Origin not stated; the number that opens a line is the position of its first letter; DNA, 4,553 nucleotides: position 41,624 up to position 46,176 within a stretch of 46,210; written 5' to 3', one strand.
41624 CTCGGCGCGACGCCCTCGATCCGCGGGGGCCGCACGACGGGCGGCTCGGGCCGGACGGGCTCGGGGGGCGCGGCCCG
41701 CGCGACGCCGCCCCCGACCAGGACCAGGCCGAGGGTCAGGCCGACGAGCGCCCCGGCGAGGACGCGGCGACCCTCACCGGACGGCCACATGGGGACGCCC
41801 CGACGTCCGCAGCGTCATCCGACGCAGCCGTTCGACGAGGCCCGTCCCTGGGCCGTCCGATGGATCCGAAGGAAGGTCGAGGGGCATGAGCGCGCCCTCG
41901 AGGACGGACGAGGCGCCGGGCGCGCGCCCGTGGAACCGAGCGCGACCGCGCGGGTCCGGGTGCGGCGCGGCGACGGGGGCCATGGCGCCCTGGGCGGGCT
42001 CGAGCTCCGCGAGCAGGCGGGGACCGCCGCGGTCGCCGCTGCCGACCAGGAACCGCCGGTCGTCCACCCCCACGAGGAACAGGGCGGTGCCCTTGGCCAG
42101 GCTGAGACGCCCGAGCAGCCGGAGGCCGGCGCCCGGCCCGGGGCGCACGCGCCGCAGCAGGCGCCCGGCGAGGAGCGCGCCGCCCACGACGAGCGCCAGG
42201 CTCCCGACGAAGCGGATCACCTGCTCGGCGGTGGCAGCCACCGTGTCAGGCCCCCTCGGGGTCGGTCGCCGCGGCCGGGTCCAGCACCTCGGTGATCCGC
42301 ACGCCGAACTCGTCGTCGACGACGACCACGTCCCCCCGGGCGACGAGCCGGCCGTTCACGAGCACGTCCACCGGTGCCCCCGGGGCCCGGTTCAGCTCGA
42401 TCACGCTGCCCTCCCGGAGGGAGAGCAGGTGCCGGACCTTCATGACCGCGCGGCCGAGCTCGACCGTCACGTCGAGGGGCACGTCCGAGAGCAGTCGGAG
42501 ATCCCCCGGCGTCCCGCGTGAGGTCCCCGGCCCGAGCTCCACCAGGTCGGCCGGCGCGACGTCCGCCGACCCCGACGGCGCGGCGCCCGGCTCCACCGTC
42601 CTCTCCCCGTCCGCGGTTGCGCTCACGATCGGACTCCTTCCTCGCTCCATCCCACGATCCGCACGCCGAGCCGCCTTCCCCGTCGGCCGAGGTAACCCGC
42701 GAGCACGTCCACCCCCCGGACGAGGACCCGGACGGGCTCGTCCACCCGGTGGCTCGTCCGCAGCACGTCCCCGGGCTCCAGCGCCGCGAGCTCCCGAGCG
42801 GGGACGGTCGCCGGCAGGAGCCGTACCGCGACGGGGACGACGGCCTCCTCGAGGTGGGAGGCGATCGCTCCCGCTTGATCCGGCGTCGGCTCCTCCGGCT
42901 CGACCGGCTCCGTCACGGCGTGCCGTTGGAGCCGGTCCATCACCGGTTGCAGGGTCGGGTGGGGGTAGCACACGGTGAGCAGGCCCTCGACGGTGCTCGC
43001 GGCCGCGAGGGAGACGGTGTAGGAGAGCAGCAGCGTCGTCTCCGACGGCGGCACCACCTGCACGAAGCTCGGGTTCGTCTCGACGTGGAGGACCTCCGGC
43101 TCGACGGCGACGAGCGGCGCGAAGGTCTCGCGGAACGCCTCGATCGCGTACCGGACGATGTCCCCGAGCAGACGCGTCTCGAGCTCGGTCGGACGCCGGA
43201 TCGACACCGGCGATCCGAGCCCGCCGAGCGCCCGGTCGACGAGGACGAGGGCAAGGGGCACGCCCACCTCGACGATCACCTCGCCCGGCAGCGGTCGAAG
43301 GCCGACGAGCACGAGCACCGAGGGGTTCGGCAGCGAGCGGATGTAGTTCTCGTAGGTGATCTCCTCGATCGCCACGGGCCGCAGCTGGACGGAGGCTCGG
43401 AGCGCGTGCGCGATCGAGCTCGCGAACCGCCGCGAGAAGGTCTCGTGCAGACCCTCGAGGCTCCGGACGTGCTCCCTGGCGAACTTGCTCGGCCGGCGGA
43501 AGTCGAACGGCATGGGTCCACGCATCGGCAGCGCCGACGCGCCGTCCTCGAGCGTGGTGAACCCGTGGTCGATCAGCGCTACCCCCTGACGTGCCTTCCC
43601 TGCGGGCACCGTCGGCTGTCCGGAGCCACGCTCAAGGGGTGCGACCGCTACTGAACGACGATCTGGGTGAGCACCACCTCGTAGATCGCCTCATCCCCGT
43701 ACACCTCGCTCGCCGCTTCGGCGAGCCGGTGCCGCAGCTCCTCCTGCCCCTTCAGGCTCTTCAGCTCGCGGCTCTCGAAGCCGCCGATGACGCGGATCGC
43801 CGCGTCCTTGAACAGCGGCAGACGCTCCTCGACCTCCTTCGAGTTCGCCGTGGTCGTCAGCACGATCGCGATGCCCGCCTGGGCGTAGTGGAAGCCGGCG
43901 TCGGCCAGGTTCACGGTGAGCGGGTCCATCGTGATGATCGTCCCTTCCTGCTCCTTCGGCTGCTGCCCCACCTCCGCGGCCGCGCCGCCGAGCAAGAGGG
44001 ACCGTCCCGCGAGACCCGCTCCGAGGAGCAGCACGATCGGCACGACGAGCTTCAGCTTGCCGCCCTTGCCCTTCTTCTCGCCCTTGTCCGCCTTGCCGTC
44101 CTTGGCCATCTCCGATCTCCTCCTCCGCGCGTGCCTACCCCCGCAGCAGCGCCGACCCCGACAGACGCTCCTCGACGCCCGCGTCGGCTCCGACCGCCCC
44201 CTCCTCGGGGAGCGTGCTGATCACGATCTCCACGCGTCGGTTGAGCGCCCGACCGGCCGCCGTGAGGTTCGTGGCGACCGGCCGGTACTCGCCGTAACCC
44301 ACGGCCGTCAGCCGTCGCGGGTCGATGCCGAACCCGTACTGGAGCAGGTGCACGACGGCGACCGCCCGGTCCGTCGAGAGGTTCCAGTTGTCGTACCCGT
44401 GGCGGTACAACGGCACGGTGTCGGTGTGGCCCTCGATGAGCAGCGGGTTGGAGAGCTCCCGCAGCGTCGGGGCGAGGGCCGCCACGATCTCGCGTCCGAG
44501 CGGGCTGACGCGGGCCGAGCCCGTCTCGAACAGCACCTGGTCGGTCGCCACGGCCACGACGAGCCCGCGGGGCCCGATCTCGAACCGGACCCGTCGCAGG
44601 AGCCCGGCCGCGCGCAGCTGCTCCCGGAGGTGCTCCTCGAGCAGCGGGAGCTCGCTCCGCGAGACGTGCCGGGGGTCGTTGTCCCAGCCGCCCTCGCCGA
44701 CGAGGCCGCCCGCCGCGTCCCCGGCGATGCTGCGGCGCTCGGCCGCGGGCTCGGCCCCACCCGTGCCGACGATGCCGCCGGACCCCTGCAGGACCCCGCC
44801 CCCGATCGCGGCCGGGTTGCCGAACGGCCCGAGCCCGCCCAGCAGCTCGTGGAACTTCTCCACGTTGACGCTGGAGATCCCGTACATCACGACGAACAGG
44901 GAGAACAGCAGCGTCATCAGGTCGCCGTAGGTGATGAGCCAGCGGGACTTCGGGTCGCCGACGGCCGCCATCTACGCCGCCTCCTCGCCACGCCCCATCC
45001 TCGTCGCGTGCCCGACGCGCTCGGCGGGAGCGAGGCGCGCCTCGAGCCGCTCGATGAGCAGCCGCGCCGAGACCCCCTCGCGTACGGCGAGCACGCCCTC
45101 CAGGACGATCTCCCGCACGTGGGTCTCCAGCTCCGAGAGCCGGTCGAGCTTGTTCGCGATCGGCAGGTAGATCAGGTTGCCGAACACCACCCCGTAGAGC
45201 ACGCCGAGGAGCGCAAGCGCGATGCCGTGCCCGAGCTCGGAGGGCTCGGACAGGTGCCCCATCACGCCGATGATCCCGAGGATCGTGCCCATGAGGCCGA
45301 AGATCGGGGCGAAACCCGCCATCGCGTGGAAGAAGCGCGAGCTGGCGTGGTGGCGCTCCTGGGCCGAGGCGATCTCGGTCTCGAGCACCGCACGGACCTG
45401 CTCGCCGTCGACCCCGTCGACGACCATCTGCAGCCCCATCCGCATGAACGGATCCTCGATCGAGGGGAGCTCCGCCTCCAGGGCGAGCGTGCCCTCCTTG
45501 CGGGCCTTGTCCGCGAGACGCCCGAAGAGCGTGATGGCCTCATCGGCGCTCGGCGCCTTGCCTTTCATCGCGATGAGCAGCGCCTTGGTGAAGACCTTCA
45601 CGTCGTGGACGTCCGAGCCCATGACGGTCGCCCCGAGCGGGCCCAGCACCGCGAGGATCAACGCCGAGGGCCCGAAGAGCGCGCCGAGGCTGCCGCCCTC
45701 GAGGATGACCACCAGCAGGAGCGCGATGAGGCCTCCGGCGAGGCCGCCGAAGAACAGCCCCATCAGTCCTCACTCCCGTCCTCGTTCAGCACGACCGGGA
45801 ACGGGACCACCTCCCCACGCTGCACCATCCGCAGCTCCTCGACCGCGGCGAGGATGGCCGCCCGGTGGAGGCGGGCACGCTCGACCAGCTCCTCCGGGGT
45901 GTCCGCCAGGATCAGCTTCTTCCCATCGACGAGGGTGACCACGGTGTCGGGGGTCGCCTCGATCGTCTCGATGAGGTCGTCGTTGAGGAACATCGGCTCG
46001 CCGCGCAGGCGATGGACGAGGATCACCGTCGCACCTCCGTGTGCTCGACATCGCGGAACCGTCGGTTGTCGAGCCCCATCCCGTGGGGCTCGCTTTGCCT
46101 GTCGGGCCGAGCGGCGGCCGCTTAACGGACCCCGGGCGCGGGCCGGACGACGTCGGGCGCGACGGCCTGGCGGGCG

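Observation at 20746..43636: Recurrent bipartite motif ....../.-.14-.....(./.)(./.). in front of nine transcription units: a candidate local FliA (sigma-28) promoter consensus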

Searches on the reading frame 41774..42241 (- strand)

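Call 11: search_protein_families(library=pfam, proteins=[window:41774-42241:-], max_evalue=0.01)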
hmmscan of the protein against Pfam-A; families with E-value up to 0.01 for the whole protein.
window:41774-42241:- (155 aa): 1 family
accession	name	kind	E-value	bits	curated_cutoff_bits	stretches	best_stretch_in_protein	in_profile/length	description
PF04347.18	FliO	-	0.00011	22.6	22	1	29-88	3-69/91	Flagellar biosynthesis protein, FliO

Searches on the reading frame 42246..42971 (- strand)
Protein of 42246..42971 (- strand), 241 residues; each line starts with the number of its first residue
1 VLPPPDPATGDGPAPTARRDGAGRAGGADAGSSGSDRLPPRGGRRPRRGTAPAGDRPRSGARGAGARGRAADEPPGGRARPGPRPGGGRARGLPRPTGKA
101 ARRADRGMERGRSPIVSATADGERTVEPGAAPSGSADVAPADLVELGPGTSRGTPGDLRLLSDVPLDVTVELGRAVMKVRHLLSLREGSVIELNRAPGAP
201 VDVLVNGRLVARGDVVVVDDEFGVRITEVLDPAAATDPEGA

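Call 11: search_protein_families(library=pfam, proteins=[window:42246-42971:-], max_evalue=0.01)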
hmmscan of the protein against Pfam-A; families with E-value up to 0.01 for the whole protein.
window:42246-42971:- (241 aa): 1 family
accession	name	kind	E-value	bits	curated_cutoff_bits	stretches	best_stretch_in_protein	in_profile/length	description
PF01052.25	FliMN_C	-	2.6e-25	88.6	23.8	1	160-230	2-72/73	Type III flagellar switch regulator (C-ring) FliN C-term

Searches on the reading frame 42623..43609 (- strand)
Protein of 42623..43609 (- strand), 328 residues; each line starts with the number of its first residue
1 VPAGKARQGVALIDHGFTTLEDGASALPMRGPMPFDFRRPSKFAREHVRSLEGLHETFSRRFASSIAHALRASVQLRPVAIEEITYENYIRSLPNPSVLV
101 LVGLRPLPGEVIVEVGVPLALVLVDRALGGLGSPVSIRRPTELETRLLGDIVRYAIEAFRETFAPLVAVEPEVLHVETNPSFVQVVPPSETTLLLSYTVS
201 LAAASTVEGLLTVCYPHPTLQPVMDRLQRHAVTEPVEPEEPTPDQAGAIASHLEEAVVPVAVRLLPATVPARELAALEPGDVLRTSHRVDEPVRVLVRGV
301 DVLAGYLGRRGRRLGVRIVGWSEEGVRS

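Call 11: search_protein_families(library=pfam, proteins=[window:42623-43609:-], max_evalue=0.01)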
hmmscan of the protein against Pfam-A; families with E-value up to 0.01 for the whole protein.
window:42623-43609:- (328 aa): 2 families
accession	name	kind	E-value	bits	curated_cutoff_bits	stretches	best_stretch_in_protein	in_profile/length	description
PF02154.20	FliM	-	7.7e-42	143.8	27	1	35-227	1-192/192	Flagellar motor switch protein FliM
PF01052.25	FliMN_C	-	3.4e-15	56.1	23.8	1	252-321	2-71/73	Type III flagellar switch regulator (C-ring) FliN C-term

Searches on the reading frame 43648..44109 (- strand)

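Call 11: search_protein_families(library=pfam, proteins=[window:43648-44109:-], max_evalue=0.01)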
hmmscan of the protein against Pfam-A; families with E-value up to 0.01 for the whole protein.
window:43648-44109:- (153 aa): 1 family
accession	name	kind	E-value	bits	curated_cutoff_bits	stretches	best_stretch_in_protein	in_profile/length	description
PF03748.19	FliL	-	1.3e-14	55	24.6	1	59-153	2-103/103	Flagellar basal body-associated protein FliL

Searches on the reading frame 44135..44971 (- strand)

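Call 11: search_protein_families(library=pfam, proteins=[window:44135-44971:-], max_evalue=0.01)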
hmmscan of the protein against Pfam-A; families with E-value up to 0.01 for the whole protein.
window:44135-44971:- (278 aa): 2 families
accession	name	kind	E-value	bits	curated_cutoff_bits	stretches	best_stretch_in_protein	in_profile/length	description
PF00691.25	OmpA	-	8.2e-17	61.8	27.2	1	147-245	1-98/98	OmpA family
PF13677.11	MotB_plug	-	8.5e-15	54.5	24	1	8-47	15-54/58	Membrane MotB of proton-channel complex MotA/MotB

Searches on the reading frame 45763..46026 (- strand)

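Call 22: search_protein_families(library=pfam, proteins=[window:45763-46026:-], max_evalue=0.05)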
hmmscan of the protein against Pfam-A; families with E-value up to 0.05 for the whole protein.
window:45763-46026:- (87 aa): 1 family
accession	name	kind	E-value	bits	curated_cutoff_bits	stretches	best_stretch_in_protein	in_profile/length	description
PF06289.16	FlbD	-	1.6e-21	76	24.7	1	1-58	1-58/59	Flagellar and Swarming motility proteins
